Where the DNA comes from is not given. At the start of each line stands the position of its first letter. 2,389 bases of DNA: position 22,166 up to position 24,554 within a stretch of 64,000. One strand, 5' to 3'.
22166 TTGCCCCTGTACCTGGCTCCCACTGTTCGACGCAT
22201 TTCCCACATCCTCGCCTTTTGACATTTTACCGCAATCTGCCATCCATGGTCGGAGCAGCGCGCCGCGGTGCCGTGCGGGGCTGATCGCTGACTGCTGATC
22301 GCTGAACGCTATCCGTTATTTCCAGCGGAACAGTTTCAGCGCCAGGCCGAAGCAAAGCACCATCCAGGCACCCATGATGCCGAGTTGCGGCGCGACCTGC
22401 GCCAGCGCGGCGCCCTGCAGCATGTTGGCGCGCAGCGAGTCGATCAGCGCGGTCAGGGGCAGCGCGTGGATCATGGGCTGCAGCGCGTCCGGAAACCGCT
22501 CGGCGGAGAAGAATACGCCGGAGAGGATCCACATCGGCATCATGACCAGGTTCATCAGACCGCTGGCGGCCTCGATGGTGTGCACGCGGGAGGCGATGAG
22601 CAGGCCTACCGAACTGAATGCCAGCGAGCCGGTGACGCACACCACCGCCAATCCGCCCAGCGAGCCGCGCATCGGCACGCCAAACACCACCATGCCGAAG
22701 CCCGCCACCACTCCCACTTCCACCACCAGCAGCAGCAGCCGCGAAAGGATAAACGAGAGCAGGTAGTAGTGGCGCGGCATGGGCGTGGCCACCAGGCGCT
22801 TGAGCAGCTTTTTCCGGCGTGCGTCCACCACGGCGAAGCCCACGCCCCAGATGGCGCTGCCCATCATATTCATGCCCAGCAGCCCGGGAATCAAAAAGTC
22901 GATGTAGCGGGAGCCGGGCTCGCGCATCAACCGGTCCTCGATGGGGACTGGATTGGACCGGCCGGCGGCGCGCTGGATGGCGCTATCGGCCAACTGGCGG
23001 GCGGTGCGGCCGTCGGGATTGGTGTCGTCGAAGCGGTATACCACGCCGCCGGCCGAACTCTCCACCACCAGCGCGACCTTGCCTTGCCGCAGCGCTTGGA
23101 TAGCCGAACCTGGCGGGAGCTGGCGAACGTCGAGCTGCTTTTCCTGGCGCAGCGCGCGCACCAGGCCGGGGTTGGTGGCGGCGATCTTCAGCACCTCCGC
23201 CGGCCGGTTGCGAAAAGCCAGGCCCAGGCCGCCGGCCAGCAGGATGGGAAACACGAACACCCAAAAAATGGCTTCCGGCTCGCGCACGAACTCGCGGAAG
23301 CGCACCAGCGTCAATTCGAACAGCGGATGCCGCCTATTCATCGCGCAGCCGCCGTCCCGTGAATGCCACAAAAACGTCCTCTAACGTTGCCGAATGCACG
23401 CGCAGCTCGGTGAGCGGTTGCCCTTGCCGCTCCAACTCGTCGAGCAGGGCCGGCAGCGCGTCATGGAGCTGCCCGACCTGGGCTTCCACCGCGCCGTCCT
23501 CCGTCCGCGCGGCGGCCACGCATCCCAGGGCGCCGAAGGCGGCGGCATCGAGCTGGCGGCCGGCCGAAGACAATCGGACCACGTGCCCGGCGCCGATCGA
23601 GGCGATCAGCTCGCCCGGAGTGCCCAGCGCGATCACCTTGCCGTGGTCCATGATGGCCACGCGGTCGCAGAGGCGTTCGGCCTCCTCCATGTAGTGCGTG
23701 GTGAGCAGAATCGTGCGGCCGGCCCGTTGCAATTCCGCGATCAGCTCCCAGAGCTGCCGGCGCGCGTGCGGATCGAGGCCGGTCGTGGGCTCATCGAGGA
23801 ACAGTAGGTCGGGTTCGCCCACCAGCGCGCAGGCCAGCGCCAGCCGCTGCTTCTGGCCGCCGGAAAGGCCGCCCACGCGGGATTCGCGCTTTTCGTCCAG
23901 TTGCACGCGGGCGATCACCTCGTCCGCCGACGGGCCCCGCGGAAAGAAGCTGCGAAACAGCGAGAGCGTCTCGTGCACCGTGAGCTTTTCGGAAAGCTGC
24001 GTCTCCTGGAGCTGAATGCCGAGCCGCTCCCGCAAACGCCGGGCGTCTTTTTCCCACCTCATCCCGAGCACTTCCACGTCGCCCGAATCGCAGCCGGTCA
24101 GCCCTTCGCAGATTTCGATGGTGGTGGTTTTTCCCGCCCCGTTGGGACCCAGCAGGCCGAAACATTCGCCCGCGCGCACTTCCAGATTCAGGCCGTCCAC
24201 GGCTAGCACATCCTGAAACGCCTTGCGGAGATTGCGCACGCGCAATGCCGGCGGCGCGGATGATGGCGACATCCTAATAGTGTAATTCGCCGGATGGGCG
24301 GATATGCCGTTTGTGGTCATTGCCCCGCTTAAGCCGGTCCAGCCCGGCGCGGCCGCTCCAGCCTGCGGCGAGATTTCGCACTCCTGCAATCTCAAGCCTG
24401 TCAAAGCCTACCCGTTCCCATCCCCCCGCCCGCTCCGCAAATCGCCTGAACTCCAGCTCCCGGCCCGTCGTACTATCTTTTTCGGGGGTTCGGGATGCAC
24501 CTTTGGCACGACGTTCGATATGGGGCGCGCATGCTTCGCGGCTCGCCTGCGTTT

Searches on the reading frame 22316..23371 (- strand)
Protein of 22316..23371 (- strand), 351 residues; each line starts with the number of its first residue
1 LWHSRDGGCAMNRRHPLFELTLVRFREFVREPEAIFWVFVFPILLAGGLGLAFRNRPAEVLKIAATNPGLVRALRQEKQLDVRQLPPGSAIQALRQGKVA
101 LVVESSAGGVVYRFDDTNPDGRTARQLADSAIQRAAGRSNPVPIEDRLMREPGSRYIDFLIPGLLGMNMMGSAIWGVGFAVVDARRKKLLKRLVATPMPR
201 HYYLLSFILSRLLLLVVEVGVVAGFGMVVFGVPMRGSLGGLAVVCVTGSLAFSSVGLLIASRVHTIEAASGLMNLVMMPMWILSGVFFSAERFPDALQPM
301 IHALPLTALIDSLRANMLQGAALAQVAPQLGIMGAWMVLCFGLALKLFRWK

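Call 69: search_protein_families(library=pfam, proteins=[window:22316-23371:-], max_evalue=0.001)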
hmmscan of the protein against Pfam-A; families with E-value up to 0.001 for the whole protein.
window:22316-23371:- (351 aa): 3 families
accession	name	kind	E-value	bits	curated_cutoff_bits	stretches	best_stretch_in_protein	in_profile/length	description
PF12698.13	ABC2_membrane_3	-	1.1e-32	114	31.6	1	35-345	4-346/347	ABC-2 family transporter protein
PF01061.29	ABC2_membrane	-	1.3e-27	97.2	26.9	1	156-318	51-211/211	ABC-2 type transporter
PF12679.13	ABC2_membrane_2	-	0.00033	20.5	27.2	0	190-349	99-279/283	ABC-2 family transporter protein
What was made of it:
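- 22316..23371 (-): Second site: ABC-2 permease gene whose end (22316-22348, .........*) is duplicated downstream. PF12698/PF01061 (call 69).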

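Call 72: find_homologous_proteins(query=window:22316-23341:-, max_evalue=1e-60)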
Query window:22316-23341:- (341 aa): 7986 proteins with E <= 1e-60 among 8000 candidates; the best 120 are listed.
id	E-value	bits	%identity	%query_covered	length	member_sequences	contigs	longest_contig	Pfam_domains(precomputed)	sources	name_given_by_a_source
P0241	3.7e-217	738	100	100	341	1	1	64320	PF01061.30,PF12698.14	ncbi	ncbi:MAG: ABC transporter permease [Bryobacteraceae bacterium]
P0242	6.5e-193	658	89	100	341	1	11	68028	PF01061.30,PF12698.14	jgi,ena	jgi:ABC-type multidrug transport system permease subunit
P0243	7.7e-193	658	89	100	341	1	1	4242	PF01061.30,PF12698.14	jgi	-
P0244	2.1e-191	653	89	100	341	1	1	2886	PF01061.30,PF12698.14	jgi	-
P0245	9.3e-191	651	88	100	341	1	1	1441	PF01061.30,PF12698.14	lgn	-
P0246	6.4e-190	648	87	100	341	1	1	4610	PF12679.14,PF01061.30,PF12698.14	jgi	jgi:ABC-2 type transport system permease protein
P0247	3.4e-188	643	87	100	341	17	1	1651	PF01061.30,PF12698.14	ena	-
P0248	1.2e-187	641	89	98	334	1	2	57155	PF01061.30,PF12698.14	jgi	-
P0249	3.8e-187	639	88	100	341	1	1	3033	PF12679.14,PF01061.30,PF12698.14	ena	-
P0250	5.7e-187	639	89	98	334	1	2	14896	PF01061.30,PF12698.14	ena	-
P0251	7.1e-187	638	89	98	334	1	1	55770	PF01061.30,PF12698.14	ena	-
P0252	4.0e-183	626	85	100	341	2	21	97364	PF01061.30,PF12698.14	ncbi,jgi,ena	jgi:ABC-type multidrug transport system permease subunit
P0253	8.8e-183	625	85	100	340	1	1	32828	PF12679.14,PF01061.30,PF12698.14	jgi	jgi:ABC-type multidrug transport system permease subunit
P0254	3.5e-178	610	83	100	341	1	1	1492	PF12679.14,PF01061.30,PF12698.14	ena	-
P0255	4.7e-166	570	76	99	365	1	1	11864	PF12679.14,PF01061.30,PF12698.14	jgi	-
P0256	3.4e-165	567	75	99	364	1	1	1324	PF12679.14,PF01061.30,PF12698.14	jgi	jgi:ABC-2 type transport system permease protein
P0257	7.8e-165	566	74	99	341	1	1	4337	PF12679.14,PF01061.30,PF12698.14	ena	-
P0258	1.1e-164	566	76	99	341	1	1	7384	PF01061.30,PF12698.14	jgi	jgi:ABC-type multidrug transport system permease subunit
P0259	2.2e-164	565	77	99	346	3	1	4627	PF12679.14,PF01061.30,PF12698.14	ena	-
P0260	2.6e-164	564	76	99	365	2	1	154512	PF01061.30,PF12698.14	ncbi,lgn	-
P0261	5.0e-164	563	75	99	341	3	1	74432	PF12679.14,PF01061.30,PF12698.14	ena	-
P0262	9.3e-164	562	76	99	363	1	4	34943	PF12679.14,PF01061.30,PF12698.14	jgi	jgi:ABC-2 type transport system permease protein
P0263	1.6e-163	562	75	100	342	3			PF12679.14,PF01061.30,PF12698.14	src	-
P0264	1.8e-163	562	74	99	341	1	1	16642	PF12679.14,PF01061.30,PF12698.14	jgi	jgi:ABC-2 type transport system permease protein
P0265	2.1e-163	561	75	99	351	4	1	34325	PF12679.14,PF01061.30,PF12698.14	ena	-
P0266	2.9e-163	561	75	100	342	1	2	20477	PF12679.14,PF01061.30,PF12698.14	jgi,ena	jgi:ABC-2 type transport system permease protein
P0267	3.0e-163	561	74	99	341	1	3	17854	PF01061.30,PF12698.14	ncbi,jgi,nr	ncbi:ABC multidrug efflux pump, inner membrane subunit [Candidatus Sulfopaludibacter sp. SbA3]|nr:AB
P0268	5.1e-163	560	74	99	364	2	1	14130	PF12679.14,PF01061.30,PF12698.14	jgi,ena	-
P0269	7.4e-163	560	76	98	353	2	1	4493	PF01061.30,PF12698.14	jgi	jgi:ABC-type multidrug transport system permease subunit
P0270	7.7e-163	559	75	99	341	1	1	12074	PF12679.14,PF01061.30,PF12698.14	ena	-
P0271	1.5e-162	559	77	99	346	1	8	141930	PF12679.14,PF01061.30,PF12698.14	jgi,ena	jgi:ABC-type multidrug transport system permease subunit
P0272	1.6e-162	558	76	99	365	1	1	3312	PF01061.30,PF12698.14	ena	-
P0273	1.6e-162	558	75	99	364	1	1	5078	PF12679.14,PF01061.30,PF12698.14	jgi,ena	-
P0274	1.7e-162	558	77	99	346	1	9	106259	PF12679.14,PF01061.30,PF12698.14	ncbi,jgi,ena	ncbi:MAG: ABC transporter permease [Bryobacteraceae bacterium]|jgi:ABC-type multidrug transport syst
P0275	1.7e-162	558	74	99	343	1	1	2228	PF12679.14,PF01061.30,PF12698.14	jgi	jgi:ABC-type multidrug transport system permease subunit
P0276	1.9e-162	558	76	99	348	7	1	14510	PF12679.14,PF01061.30,PF12698.14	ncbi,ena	-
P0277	1.9e-162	558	75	99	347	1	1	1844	PF12679.14,PF01061.30,PF12698.14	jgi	jgi:ABC-2 type transport system permease protein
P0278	2.0e-162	558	74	99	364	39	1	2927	PF12679.14,PF01061.30,PF12698.14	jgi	jgi:ABC-type multidrug transport system permease subunit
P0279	2.3e-162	558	74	100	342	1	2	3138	PF12679.14,PF01061.30,PF12698.14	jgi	jgi:ABC-type multidrug transport system permease subunit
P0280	2.4e-162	558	74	99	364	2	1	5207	PF01061.30,PF12698.14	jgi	-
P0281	2.6e-162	558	75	99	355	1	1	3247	PF12679.14,PF01061.30,PF12698.14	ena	-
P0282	2.6e-162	558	74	99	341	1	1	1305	PF01061.30,PF12698.14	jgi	jgi:ABC-2 type transport system permease protein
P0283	2.6e-162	558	76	99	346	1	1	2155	PF01061.30,PF12698.14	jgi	-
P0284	2.8e-162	558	76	99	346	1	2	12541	PF01061.30,PF12698.14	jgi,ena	jgi:ABC-type multidrug transport system permease subunit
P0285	2.9e-162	558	77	99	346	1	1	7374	PF12679.14,PF01061.30,PF12698.14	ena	-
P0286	3.1e-162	557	75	99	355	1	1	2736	PF12679.14,PF01061.30,PF12698.14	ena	-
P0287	3.1e-162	557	77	99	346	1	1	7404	PF12679.14,PF01061.30,PF12698.14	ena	-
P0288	3.3e-162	557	75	99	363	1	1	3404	PF12679.14,PF01061.30,PF12698.14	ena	-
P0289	4.0e-162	557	74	99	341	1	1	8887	PF12679.14,PF01061.30,PF12698.14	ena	-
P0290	4.3e-162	557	75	100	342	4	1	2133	PF01061.30,PF12698.14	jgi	jgi:ABC-type multidrug transport system permease subunit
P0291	4.4e-162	557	75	99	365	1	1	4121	PF12679.14,PF01061.30,PF12698.14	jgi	jgi:ABC-type multidrug transport system permease subunit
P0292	4.4e-162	557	75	99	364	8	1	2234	PF12679.14,PF01061.30,PF12698.14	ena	-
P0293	4.8e-162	557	76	99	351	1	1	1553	PF01061.30,PF12698.14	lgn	-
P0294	4.9e-162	557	75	99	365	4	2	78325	PF12679.14,PF01061.30,PF12698.14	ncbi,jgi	jgi:ABC-2 type transport system permease protein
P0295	5.0e-162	557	75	99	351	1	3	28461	PF01061.30,PF12698.14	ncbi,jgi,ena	jgi:ABC-type multidrug transport system permease subunit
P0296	5.0e-162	557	75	99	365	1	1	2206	PF12679.14,PF01061.30,PF12698.14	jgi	jgi:ABC-2 type transport system permease protein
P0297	5.4e-162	557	76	99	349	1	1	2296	PF01061.30,PF12698.14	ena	-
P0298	5.4e-162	557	73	99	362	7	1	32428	PF01061.30,PF12698.14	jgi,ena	jgi:ABC-type multidrug transport system permease subunit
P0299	5.6e-162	557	74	99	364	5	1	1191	PF01061.30,PF12698.14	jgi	-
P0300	5.9e-162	557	74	99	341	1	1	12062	PF12679.14,PF01061.30,PF12698.14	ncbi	-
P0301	6.4e-162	556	75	99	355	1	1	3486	PF12679.14,PF01061.30,PF12698.14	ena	-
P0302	7.1e-162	556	75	99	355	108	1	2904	PF12679.14,PF01061.30,PF12698.14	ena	-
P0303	8.2e-162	556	75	99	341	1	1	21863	PF01061.30,PF12698.14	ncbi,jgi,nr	ncbi:MAG TPA: ABC transporter permease [Candidatus Sulfopaludibacter sp.]|jgi:ABC-type multidrug tra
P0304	8.2e-162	556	75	99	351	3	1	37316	PF12679.14,PF01061.30,PF12698.14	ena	-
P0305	9.4e-162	556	75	99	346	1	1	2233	PF12679.14,PF01061.30,PF12698.14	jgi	jgi:ABC-type multidrug transport system permease subunit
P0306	9.5e-162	556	74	99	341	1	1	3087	PF12679.14,PF01061.30,PF12698.14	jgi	-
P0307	9.7e-162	556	74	99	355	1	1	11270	PF12679.14,PF01061.30,PF12698.14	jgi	jgi:ABC-type multidrug transport system permease subunit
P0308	1.2e-161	556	74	99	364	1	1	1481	PF12679.14,PF01061.30,PF12698.14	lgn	-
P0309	1.3e-161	555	74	99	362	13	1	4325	PF12679.14,PF01061.30,PF12698.14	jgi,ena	-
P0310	1.6e-161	555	75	99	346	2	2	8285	PF12679.14,PF01061.30,PF12698.14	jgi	-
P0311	1.8e-161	555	74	99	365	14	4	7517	PF12679.14,PF01061.30,PF12698.14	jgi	jgi:ABC-type polysaccharide/polyol phosphate export permease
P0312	2.0e-161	555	74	100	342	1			PF01061.30,PF12698.14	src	-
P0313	2.1e-161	555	77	99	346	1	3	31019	PF12679.14,PF01061.30,PF12698.14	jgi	jgi:ABC-type multidrug transport system permease subunit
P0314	3.2e-161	554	76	99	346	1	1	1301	PF12679.14,PF01061.30,PF12698.14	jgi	jgi:ABC-2 type transport system permease protein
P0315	3.3e-161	554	73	99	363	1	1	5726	PF12679.14,PF01061.30,PF12698.14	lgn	-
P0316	3.4e-161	554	74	99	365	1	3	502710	PF01061.30,PF12698.14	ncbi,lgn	-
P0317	3.7e-161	554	74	99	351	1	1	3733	PF01061.30,PF12698.14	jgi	jgi:ABC-2 type transport system permease protein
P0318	4.3e-161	554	74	99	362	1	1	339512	PF12679.14,PF01061.30,PF12698.14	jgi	jgi:ABC-2 type transport system permease protein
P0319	4.8e-161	554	75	99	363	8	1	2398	PF12679.14,PF01061.30,PF12698.14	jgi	-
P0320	4.8e-161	554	76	99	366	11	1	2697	PF12679.14,PF01061.30,PF12698.14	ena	-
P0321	5.1e-161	553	77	99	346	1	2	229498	PF12679.14,PF01061.30,PF12698.14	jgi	jgi:ABC-type multidrug transport system permease subunit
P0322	5.1e-161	553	75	99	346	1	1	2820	PF12679.14,PF01061.30,PF12698.14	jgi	jgi:ABC-type multidrug transport system permease subunit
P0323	6.1e-161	553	76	99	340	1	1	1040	PF12679.14,PF01061.30,PF12698.14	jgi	jgi:ABC-type multidrug transport system permease subunit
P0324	6.7e-161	553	75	99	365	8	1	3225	PF01061.30,PF12698.14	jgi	jgi:ABC-2 type transport system permease protein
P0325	7.2e-161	553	75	99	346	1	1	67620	PF12679.14,PF01061.30,PF12698.14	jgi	jgi:ABC-type multidrug transport system permease subunit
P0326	7.7e-161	553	75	99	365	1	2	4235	PF01061.30,PF12698.14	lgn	-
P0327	8.1e-161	553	76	99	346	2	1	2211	PF12679.14,PF01061.30,PF12698.14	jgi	jgi:ABC-type multidrug transport system permease subunit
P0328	8.2e-161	553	75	99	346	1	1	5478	PF12679.14,PF01061.30,PF12698.14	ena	-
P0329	8.2e-161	553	76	99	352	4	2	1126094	PF12679.14,PF01061.30,PF12698.14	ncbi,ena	-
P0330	8.9e-161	553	73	99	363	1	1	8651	PF12679.14,PF01061.30,PF12698.14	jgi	jgi:ABC-2 type transport system permease protein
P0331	9.3e-161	553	74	99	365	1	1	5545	PF01061.30,PF12698.14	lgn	-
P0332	9.9e-161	553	74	99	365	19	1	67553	PF12679.14,PF01061.30,PF12698.14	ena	-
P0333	1.0e-160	553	73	100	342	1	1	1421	PF12679.14,PF01061.30,PF12698.14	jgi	jgi:ABC-2 type transport system permease protein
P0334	1.1e-160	552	73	99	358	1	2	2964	PF12679.14,PF01061.30,PF12698.14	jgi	jgi:ABC-2 type transport system permease protein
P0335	1.1e-160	552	73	99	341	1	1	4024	PF12679.14,PF01061.30,PF12698.14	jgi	jgi:ABC-2 type transport system permease protein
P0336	1.2e-160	552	74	99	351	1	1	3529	PF12679.14,PF01061.30,PF12698.14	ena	-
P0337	1.3e-160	552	76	99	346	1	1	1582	PF12679.14,PF01061.30,PF12698.14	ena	-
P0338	1.4e-160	552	75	99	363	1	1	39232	PF01061.30,PF12698.14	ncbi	-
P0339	1.5e-160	552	73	100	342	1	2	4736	PF12679.14,PF01061.30,PF12698.14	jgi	jgi:ABC-2 type transport system permease protein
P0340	1.5e-160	552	75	99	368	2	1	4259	PF12679.14,PF01061.30,PF12698.14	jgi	jgi:ABC-2 type transport system permease protein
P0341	1.9e-160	552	75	99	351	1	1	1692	PF01061.30,PF12698.14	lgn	-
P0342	1.9e-160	552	75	99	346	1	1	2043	PF01061.30,PF12698.14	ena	-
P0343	2.1e-160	551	73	99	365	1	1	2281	PF01061.30,PF12698.14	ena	-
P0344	2.2e-160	551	75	99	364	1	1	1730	PF12679.14,PF01061.30,PF12698.14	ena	-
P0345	2.2e-160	551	74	99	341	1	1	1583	PF01061.30,PF12698.14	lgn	-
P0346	2.3e-160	551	74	99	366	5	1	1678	PF12679.14,PF01061.30,PF12698.14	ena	-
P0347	2.4e-160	551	75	99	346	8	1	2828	PF12679.14,PF01061.30,PF12698.14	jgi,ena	-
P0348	2.6e-160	551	75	99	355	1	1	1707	PF12679.14,PF01061.30,PF12698.14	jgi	jgi:ABC-2 type transport system permease protein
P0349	2.7e-160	551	73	99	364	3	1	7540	PF12679.14,PF01061.30,PF12698.14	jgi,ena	-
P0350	2.9e-160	551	76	99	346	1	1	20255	PF12679.14,PF01061.30,PF12698.14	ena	-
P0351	2.9e-160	551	74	99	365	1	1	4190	PF12679.14,PF01061.30,PF12698.14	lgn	-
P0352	3.0e-160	551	73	99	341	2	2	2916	PF01061.30,PF12698.14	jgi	jgi:ABC-2 type transport system permease protein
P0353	3.3e-160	551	73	99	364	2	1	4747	PF12679.14,PF01061.30,PF12698.14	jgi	-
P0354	3.5e-160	551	74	99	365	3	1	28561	PF12679.14,PF01061.30,PF12698.14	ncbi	-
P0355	4.1e-160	551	73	100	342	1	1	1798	PF12679.14,PF01061.30,PF12698.14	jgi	jgi:ABC-2 type transport system permease protein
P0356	4.2e-160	550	76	99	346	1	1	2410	PF12679.14,PF01061.30,PF12698.14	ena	-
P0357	4.6e-160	550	74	99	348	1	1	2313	PF12679.14,PF01061.30,PF12698.14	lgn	-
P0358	4.9e-160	550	73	99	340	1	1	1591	PF12679.14,PF01061.30,PF12698.14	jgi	-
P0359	5.3e-160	550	72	99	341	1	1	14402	PF01061.30,PF12698.14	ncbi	-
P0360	5.4e-160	550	74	99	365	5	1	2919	PF12679.14,PF01061.30,PF12698.14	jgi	jgi:ABC-2 type transport system permease protein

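Call 73: find_encoding_contigs(protein=P0242, flank=5000, max_places=6)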
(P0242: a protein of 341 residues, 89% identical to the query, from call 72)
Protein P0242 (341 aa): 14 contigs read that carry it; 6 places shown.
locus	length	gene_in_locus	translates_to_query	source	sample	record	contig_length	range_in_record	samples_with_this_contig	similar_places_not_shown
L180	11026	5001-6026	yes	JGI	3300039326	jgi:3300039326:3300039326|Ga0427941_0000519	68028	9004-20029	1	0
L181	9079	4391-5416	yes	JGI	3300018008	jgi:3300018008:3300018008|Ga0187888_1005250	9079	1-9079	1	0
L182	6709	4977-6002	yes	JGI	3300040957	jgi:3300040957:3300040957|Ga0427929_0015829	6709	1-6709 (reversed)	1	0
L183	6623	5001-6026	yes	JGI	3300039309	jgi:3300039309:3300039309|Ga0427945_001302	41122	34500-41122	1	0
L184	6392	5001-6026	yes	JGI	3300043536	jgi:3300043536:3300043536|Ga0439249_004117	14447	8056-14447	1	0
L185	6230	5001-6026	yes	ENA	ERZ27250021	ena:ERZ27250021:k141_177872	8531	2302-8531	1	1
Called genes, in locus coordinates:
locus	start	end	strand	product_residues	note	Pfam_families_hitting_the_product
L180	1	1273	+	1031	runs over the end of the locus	PF09286:Pro-kuma_activ, PF16640:Big_3_5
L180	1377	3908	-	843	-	PF13567:DUF4131, PF03772:Competence, PF00753:Lactamase_B, PF12706:Lactamase_B_2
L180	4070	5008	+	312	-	PF00005:ABC_tran, PF13304:AAA_21, PF13732:DrrA1-3_C (weak)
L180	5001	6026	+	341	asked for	PF12698:ABC2_membrane_3, PF01061:ABC2_membrane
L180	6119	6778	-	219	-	-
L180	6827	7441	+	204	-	-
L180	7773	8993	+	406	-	-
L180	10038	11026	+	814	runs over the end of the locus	PF02837:Glyco_hydro_2_N, PF22666:Glyco_hydro_2_N2 (weak), PF00703:Glyco_hydro_2, PF02836:Glyco_hydro_2_C, PF16355:DUF4982, PF18565:Glyco_hydro2_C5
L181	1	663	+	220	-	?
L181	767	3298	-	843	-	PF13567:DUF4131, PF03772:Competence, PF00753:Lactamase_B, PF12706:Lactamase_B_2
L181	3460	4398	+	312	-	PF00005:ABC_tran, PF13304:AAA_21, PF13732:DrrA1-3_C (weak)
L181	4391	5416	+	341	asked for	PF12698:ABC2_membrane_3, PF01061:ABC2_membrane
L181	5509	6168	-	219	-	-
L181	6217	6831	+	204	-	-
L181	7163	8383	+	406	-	-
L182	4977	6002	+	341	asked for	PF12698:ABC2_membrane_3, PF01061:ABC2_membrane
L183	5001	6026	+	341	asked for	PF12698:ABC2_membrane_3, PF01061:ABC2_membrane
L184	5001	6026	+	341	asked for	PF12698:ABC2_membrane_3, PF01061:ABC2_membrane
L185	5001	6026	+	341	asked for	PF12698:ABC2_membrane_3, PF01061:ABC2_membrane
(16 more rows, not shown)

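Call 74: find_encoding_contigs(protein=P0252, flank=5000, max_places=6)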
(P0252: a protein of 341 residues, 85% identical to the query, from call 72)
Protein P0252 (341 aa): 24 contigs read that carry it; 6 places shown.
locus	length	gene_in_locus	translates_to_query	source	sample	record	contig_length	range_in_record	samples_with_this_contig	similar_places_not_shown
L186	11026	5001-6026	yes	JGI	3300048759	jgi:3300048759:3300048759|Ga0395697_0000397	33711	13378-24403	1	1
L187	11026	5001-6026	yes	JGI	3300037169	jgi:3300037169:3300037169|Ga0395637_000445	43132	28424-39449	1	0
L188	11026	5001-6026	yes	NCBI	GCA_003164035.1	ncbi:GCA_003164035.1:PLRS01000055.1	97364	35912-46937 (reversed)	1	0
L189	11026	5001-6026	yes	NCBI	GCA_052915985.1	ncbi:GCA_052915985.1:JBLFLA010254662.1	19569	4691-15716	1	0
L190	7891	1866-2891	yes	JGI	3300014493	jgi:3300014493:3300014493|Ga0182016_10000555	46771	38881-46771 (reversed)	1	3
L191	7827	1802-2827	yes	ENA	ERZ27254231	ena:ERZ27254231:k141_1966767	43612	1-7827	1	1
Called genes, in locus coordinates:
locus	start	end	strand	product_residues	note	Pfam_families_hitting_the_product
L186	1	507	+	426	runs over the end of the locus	PF08245:Mur_ligase_M, PF02875:Mur_ligase_C, PF27239:FOL3_C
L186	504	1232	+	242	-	PF01553:Acyltransferase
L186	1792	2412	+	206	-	PF03449:GreA_GreB_N, PF01272:GreA_GreB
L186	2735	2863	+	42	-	-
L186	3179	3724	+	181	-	PF02810:SEC-C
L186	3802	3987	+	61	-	-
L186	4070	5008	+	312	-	PF00005:ABC_tran, PF13304:AAA_21, PF13732:DrrA1-3_C (weak)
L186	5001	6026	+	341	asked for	PF12698:ABC2_membrane_3, PF01061:ABC2_membrane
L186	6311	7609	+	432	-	PF07690:MFS_1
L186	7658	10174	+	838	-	-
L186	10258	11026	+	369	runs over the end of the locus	PF06224:AlkZ-like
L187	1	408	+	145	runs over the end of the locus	PF02367:TsaE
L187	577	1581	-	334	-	PF02498:Bro-N (faint)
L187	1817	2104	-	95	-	-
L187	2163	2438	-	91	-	PF10387:DUF2442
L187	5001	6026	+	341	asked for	PF12698:ABC2_membrane_3, PF01061:ABC2_membrane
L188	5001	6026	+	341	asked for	PF12698:ABC2_membrane_3, PF01061:ABC2_membrane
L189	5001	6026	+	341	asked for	PF12698:ABC2_membrane_3, PF01061:ABC2_membrane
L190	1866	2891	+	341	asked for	PF12698:ABC2_membrane_3, PF01061:ABC2_membrane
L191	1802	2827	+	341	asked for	PF12698:ABC2_membrane_3, PF01061:ABC2_membrane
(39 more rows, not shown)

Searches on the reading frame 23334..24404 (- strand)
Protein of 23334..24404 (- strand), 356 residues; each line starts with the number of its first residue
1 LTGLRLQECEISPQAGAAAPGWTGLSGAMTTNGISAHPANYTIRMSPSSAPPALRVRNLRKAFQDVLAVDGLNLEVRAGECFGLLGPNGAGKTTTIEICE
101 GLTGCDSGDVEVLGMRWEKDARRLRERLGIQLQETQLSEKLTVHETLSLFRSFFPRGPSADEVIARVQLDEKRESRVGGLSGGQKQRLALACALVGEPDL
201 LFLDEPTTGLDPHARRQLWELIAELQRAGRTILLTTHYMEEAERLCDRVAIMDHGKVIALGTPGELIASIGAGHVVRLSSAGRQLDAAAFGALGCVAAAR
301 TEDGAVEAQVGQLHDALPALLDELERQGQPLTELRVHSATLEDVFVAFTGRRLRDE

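Call 69: search_protein_families(library=pfam, proteins=[window:23334-24404:-], max_evalue=0.001)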
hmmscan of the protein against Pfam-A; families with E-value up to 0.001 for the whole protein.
window:23334-24404:- (356 aa): 5 families
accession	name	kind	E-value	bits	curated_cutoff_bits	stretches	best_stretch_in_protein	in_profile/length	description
PF00005.33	ABC_tran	-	3.9e-30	105.7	25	1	70-208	2-137/137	ABC transporter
PF13304.12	AAA_21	-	2.7e-14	54.4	27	1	176-237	234-298/304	AAA domain, putative AbiEii toxin, Type IV TA system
PF13732.12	DrrA1-3_C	-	5.1e-05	24.3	27.4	1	261-347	1-79/81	ATP-binding protein DrrA1-3-like, C-terminal domain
PF13558.12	SbcC_Walker_B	-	0.00012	22.7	27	0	171-223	24-89/90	SbcC/RAD50-like, Walker B motif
PF02463.25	SMC_N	-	0.00068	19.6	40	0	179-245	136-208/220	RecF/RecN/SMC N terminal domain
